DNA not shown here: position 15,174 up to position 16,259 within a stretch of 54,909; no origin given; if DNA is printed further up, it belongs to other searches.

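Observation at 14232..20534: Five-gene envelope operon: two choice-of-anchor-B propellers, a 7-bladed propeller lipoprotein, an MbnP-like lipoprotein and an MbnH/MauG-like di-haem peroxidase, directly upstream of the suf operon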

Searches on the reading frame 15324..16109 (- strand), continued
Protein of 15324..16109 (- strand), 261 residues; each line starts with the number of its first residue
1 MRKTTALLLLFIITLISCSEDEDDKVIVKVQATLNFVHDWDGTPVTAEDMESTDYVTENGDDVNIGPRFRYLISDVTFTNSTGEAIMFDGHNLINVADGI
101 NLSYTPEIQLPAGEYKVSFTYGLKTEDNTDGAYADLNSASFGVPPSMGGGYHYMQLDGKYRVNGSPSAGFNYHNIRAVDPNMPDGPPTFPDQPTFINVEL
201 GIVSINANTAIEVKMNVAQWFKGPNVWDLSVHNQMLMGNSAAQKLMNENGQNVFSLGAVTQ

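Call 66: find_homologous_proteins(query=P0263)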
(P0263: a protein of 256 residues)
Query P0263 (256 aa): 817 proteins with E <= 0.001 among 1061 candidates; the best 120 are listed.
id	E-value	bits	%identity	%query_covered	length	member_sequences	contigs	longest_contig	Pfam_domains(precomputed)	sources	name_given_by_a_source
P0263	2.8e-167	573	100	100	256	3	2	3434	PF20243.4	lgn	-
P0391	1.6e-152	524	89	100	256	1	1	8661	PF20243.4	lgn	-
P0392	8.7e-150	515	87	100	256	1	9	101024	PF20243.4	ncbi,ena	-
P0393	1.8e-147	508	89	94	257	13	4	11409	PF20243.4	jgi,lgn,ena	jgi:hypothetical protein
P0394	1.5e-119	416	70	100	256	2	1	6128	PF20243.4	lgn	-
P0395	1.0e-118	414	69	100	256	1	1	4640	PF20243.4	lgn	-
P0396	3.7e-110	385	68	99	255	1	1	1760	PF20243.4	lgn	-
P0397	3.4e-107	376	63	100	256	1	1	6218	PF20243.4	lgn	-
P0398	1.2e-106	374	67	95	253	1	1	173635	PF20243.4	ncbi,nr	ncbi:MAG: hypothetical protein COA67_02690 [Lutibacter sp.]|nr:MAG: hypothetical protein COA67_02690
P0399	4.7e-104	365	66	100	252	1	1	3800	PF20243.4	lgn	-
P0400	1.4e-102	361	64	100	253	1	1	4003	PF20243.4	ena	-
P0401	3.6e-101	356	63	100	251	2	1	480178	PF20243.4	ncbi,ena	-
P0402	8.1e-101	355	64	100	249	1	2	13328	PF20243.4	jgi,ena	jgi:hypothetical protein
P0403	4.9e-100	352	66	95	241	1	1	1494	PF20243.4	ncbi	-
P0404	1.5e-98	347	63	100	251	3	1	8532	PF20243.4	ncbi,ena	-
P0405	1.9e-98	347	62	100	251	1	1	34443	PF20243.4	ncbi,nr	ncbi:MAG: hypothetical protein L3J14_01565 [Flavobacteriaceae bacterium]|nr:hypothetical protein [Fl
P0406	9.5e-89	315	58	99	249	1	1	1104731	PF20243.4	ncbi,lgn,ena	-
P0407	1.7e-86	308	55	100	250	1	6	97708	PF20243.4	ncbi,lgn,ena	-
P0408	2.4e-86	307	56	100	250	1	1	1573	PF20243.4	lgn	-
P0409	2.1e-85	304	54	100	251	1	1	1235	PF20243.4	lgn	-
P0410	2.4e-85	304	53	100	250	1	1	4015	PF20243.4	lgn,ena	-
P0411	1.2e-84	302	54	100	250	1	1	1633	PF20243.4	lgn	-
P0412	2.6e-84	301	56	100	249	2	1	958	PF20243.4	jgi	jgi:hypothetical protein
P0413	2.9e-84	301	57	100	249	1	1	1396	PF20243.4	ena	-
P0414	3.7e-84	300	56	100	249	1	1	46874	PF20243.4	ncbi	ncbi:MAG: hypothetical protein QM478_09975 [Flavobacteriaceae bacterium]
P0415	4.8e-84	300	55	100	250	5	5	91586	PF20243.4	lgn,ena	-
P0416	7.4e-84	299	54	98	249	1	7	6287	PF20243.4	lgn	-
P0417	4.7e-83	297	53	100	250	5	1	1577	PF20243.4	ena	-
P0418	6.7e-83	296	55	100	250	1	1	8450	PF20243.4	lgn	-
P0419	1.2e-82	295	57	99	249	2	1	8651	PF20243.4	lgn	-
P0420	5.0e-82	293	52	100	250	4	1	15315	PF20243.4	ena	-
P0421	7.7e-82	293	53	100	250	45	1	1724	PF20243.4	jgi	jgi:hypothetical protein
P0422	9.3e-82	292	54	100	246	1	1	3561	PF20243.4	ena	-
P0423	9.5e-82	292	53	100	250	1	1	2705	PF20243.4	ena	-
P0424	2.0e-81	291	55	100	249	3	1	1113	PF20243.4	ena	-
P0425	3.4e-81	291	54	99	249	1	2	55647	PF20243.4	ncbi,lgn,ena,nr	ncbi:MAG: hypothetical protein COB73_06060 [Flavobacteriaceae bacterium]|nr:MAG: hypothetical protei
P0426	8.7e-81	289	54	100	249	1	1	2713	PF20243.4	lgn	-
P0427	2.8e-79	284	53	100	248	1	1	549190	PF20243.4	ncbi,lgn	-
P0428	2.9e-79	284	53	100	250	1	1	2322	PF20243.4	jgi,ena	-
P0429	5.0e-79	284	54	95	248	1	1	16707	PF20243.4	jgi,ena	-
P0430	2.1e-78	282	51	100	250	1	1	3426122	PF20243.4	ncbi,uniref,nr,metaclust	ncbi:MbnP family protein [Urechidicola croceus]|uniref:Copper-binding protein MbnP-like domain-conta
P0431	5.0e-77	277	51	98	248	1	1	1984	PF20243.4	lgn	-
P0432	9.4e-77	276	50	100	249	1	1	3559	PF20243.4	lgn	-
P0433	1.2e-76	276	51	99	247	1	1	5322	PF20243.4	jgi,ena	-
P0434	8.1e-76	273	51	100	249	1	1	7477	PF20243.4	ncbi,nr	ncbi:MAG: hypothetical protein KUG51_01935 [Urechidicola sp.]|nr:hypothetical protein [Urechidicola 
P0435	1.7e-75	272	53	93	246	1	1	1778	PF20243.4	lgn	-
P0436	2.4e-75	271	50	100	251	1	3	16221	PF20243.4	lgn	-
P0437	3.0e-75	271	52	94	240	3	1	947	PF20243.4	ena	-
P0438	3.8e-75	271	51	98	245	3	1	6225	PF20243.4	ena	-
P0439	5.2e-75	270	51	99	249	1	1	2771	PF20243.4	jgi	-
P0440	1.7e-74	269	52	98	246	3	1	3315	PF20243.4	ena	-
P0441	1.8e-74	269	52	99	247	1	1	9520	PF20243.4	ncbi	-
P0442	1.8e-74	269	48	98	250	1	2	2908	PF20243.4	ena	-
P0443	5.3e-74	267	55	86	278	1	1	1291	PF20243.4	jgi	-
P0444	6.4e-74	267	50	98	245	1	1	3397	PF20243.4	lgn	-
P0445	6.7e-74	267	56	86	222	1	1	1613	PF20243.4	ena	-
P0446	1.1e-73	266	51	99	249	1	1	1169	PF20243.4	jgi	jgi:hypothetical protein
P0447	2.8e-73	265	51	99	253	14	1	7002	PF20243.4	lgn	-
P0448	1.3e-72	262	49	98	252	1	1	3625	PF20243.4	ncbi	-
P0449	7.3e-72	260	48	97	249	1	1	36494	PF20243.4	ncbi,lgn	-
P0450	1.2e-71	259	48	100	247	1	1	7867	PF20243.4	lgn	-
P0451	1.5e-71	259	50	98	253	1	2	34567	PF20243.4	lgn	-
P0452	1.6e-71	259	51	98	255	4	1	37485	PF20243.4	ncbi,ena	-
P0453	1.9e-71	259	52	97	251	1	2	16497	PF20243.4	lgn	-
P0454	2.1e-71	259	51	93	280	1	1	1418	PF20243.4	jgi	-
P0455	3.3e-71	258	50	98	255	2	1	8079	PF20243.4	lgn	-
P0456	3.9e-71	258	51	98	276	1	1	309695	PF20243.4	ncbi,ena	-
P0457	4.3e-71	258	47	98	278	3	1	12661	PF20243.4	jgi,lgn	-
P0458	4.4e-71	257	48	100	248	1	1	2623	PF20243.4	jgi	-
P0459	6.1e-71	257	48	99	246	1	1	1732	PF20243.4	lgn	-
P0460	6.9e-71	257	50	100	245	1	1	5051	PF20243.4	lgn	-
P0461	1.1e-70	256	54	86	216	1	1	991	PF20243.4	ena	-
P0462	5.5e-70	254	48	99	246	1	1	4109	PF20243.4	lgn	-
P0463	6.8e-70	254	50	98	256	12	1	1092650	PF20243.4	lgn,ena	-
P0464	7.4e-70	253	50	95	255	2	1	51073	PF20243.4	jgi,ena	-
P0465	9.4e-70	253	51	96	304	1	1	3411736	PF20243.4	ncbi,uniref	ncbi:MbnP family protein [Aequorivita nionensis]|uniref:MbnP family protein n=1 Tax=Aequorivita nion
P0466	1.5e-69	252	49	93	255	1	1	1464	PF20243.4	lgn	-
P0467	3.5e-69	251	49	98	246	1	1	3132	PF20243.4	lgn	-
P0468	3.9e-69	251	47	98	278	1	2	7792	PF20243.4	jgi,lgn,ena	-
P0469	4.4e-69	251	49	97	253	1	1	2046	PF20243.4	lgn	-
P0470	4.4e-69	251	48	98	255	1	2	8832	PF20243.4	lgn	-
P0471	6.3e-69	250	49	98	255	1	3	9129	PF20243.4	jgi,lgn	jgi:hypothetical protein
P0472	1.4e-68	249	48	98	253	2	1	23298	PF20243.4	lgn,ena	-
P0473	1.9e-68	249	47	97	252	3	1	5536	PF20243.4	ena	-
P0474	2.7e-68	248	46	99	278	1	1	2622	PF20243.4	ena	-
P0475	3.4e-68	248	48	97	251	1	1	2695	PF20243.4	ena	-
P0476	3.5e-68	248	46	97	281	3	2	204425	PF20243.4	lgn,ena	-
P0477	4.9e-68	248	46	98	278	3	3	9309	PF20243.4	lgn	-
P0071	7.3e-68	247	47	93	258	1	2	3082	PF20243.4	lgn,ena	-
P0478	8.0e-68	247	51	87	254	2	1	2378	PF20243.4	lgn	-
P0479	2.5e-67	245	47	97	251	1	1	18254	PF20243.4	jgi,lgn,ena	-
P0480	2.6e-67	245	45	98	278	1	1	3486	PF20243.4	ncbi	-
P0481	4.7e-67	244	49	98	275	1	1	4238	PF20243.4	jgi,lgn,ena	-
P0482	6.1e-67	244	48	97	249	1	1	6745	PF20243.4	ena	-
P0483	1.0e-66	243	50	98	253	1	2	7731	PF20243.4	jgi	jgi:hypothetical protein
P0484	1.3e-66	243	48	97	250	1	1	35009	PF20243.4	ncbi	-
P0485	1.4e-66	243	52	86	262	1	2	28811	PF20243.4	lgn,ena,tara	tara:strand:+ start:349 stop:1137 length:789 start_codon:yes stop_codon:yes gene_type:complete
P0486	1.4e-66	243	47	98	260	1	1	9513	PF20243.4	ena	-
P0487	1.9e-66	242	51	86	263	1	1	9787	PF20243.4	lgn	-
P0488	2.1e-66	242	52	86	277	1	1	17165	PF20243.4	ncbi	ncbi:MAG: hypothetical protein QM499_02810 [Flavobacteriaceae bacterium]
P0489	2.5e-66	242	47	93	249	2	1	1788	PF20243.4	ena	-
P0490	2.8e-66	242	52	89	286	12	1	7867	PF20243.4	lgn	-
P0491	3.4e-66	241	46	98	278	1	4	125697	PF20243.4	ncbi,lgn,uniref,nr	ncbi:hypothetical protein POV26_08105 [Aequorivita todarodis]|uniref:MbnP family protein n=1 Tax=Aeq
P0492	3.6e-66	241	49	97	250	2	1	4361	PF20243.4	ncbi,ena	-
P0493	7.5e-66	240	49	100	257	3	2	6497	PF20243.4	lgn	-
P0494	8.0e-66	240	48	96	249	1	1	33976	PF20243.4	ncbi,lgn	-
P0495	1.2e-65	240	46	97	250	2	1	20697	PF20243.4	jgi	-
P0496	1.4e-65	239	46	100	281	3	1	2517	PF20243.4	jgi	jgi:hypothetical protein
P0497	2.1e-65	239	48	97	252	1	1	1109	PF20243.4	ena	-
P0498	2.4e-65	239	48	97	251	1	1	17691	PF20243.4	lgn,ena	-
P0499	2.6e-65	239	50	93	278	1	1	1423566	PF20243.4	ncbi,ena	-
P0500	2.7e-65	239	48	97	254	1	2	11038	PF20243.4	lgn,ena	-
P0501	3.8e-65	238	47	97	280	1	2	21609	PF20243.4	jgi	jgi:hypothetical protein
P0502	3.9e-65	238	49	89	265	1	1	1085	PF20243.4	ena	-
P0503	4.2e-65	238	50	89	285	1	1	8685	PF20243.4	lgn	-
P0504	5.0e-65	238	48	97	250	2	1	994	PF20243.4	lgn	-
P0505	5.0e-65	238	50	89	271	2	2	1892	PF20243.4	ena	-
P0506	5.4e-65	238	52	87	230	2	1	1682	PF20243.4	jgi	jgi:hypothetical protein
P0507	5.9e-65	237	48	93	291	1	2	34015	PF20243.4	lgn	-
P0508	6.0e-65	237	46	98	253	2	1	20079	PF20243.4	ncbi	ncbi:MAG: MbnP family protein [Oceanihabitans sp.]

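Call 67: find_encoding_contigs(protein=P0392, flank=10000, max_places=1)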
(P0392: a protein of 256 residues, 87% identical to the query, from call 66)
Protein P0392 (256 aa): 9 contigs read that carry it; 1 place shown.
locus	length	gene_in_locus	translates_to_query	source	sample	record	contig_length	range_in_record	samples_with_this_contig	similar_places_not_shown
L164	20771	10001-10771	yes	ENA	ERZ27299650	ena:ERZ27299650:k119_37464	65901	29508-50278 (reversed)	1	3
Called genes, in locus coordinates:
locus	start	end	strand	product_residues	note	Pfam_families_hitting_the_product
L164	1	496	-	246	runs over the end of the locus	PF13085:Fer2_3, PF12838:Fer4_7, PF13183:Fer4_8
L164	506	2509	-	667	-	PF00890:FAD_binding_2, PF01266:DAO (faint), PF03486:HI0933_like (faint), PF02910:Succ_DH_flav_C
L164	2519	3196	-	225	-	-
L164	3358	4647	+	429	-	PF05195:AMP_N, PF00557:Peptidase_M24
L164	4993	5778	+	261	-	PF00561:Abhydrolase_1, PF12146:Hydrolase_4, PF12697:Abhydrolase_6, PF10230:LIDHydrolase (weak), PF12695:Abhydrolase_5 (faint), PF03096:Ndr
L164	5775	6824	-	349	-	PF00586:AIRS, PF02769:AIRS_C (weak)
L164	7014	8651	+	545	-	PF02412:TSP_3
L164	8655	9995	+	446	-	-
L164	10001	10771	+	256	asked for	PF20243:MbnP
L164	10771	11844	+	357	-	PF03150:CCP_MauG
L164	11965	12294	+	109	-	PF01521:Fe-S_biosyn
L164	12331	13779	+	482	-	PF19295:SufBD_N, PF01458:SUFBD_core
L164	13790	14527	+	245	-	PF00005:ABC_tran, PF02463:SMC_N (faint)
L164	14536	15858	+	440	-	PF19295:SufBD_N, PF01458:SUFBD_core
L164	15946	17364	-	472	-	PF00144:Beta-lactamase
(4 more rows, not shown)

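Call 68: find_encoding_contigs(protein=P0430, flank=10000, max_places=1)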
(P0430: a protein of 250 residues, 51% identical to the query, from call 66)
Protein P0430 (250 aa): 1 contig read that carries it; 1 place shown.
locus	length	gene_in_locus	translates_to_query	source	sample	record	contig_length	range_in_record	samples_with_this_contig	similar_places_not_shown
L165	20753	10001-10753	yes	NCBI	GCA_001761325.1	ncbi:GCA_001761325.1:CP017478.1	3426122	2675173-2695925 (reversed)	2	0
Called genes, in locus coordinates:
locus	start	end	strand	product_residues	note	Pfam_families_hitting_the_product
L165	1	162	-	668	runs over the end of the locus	PF00890:FAD_binding_2, PF01266:DAO (faint), PF03486:HI0933_like (faint), PF02910:Succ_DH_flav_C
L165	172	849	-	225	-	-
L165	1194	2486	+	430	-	PF05195:AMP_N, PF00557:Peptidase_M24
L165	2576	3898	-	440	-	PF00696:AA_kinase, PF22468:ACT_9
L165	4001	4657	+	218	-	-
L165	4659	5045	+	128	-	PF00903:Glyoxalase, PF12681:Glyoxalase_2 (weak), PF13669:Glyoxalase_4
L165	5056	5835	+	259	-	PF12146:Hydrolase_4, PF00561:Abhydrolase_1, PF00975:Thioesterase (weak), PF12697:Abhydrolase_6, PF03096:Ndr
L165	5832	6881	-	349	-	PF00586:AIRS, PF02769:AIRS_C (weak)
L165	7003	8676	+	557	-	PF02412:TSP_3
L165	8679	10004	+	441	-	-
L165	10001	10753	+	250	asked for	PF20243:MbnP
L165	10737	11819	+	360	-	PF03150:CCP_MauG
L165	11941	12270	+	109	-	PF01521:Fe-S_biosyn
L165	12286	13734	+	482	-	PF19295:SufBD_N, PF01458:SUFBD_core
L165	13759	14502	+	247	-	PF02463:SMC_N (faint), PF00005:ABC_tran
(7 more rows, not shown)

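Call 69: find_encoding_contigs(protein=P0465, flank=10000, max_places=1)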
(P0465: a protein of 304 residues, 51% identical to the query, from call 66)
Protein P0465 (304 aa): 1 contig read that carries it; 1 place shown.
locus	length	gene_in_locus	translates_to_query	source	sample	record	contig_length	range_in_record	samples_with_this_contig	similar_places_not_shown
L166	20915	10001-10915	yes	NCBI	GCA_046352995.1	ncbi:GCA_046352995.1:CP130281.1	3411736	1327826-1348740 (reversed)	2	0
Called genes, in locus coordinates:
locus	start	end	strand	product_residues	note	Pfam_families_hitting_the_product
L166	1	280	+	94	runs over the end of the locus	-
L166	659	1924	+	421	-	PF00145:DNA_methylase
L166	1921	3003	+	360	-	PF09561:RE_HpaII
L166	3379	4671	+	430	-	PF05195:AMP_N, PF00557:Peptidase_M24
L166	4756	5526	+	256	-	PF00756:Esterase (weak), PF00561:Abhydrolase_1, PF00975:Thioesterase, PF12146:Hydrolase_4, PF12697:Abhydrolase_6, PF03096:Ndr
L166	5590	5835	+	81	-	PF07874:DUF1660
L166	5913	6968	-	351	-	PF00586:AIRS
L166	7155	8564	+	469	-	PF18962:Por_Secre_tail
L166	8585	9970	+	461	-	-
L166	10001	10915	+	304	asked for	PF20243:MbnP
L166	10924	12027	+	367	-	PF03150:CCP_MauG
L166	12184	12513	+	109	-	PF01521:Fe-S_biosyn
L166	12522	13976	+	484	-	PF19295:SufBD_N, PF01458:SUFBD_core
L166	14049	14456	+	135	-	-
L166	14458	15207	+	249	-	PF00005:ABC_tran, PF02463:SMC_N (weak)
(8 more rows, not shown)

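Call 100: search_protein_families(library=ncbifam, proteins=[window:15324-16109:-, P0349, P0263], max_evalue=10)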
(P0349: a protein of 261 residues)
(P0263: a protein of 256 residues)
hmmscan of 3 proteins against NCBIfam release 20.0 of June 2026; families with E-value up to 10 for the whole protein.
window:15324-16109:- (261 aa): 2 families
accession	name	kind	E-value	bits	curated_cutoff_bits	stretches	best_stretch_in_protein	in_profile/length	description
NF053773.1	BSAP5i_fam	equivalog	0.037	14.1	150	1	6-46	7-46/135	BSAP-5i family immunity protein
NF051862.1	BT4005_BT4719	subfamily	0.1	12.4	60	1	5-42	8-45/211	NigD1/NigD2 family lipoprotein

P0349 (261 aa): 2 families
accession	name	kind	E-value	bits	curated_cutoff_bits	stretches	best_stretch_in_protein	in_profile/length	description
TIGR04052.2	MbnP_like_WxW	equivalog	0.00017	21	140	2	106-184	85-162/257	MbnP family copper-binding protein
NF058595.1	invert_tail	domain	0.027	14.8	37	1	5-47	50-95/113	lipo-invert putative C-terminal anchoring domain-containing protein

P0263 (256 aa): 2 families
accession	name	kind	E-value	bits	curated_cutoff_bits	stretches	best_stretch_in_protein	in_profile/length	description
TIGR04052.2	MbnP_like_WxW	equivalog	8.9e-05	22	140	1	105-186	88-169/257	MbnP family copper-binding protein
TIGR00731.1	bL25_bact_ctc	equivalog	0.088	12.5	73.1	1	87-117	129-159/176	50S ribosomal protein L25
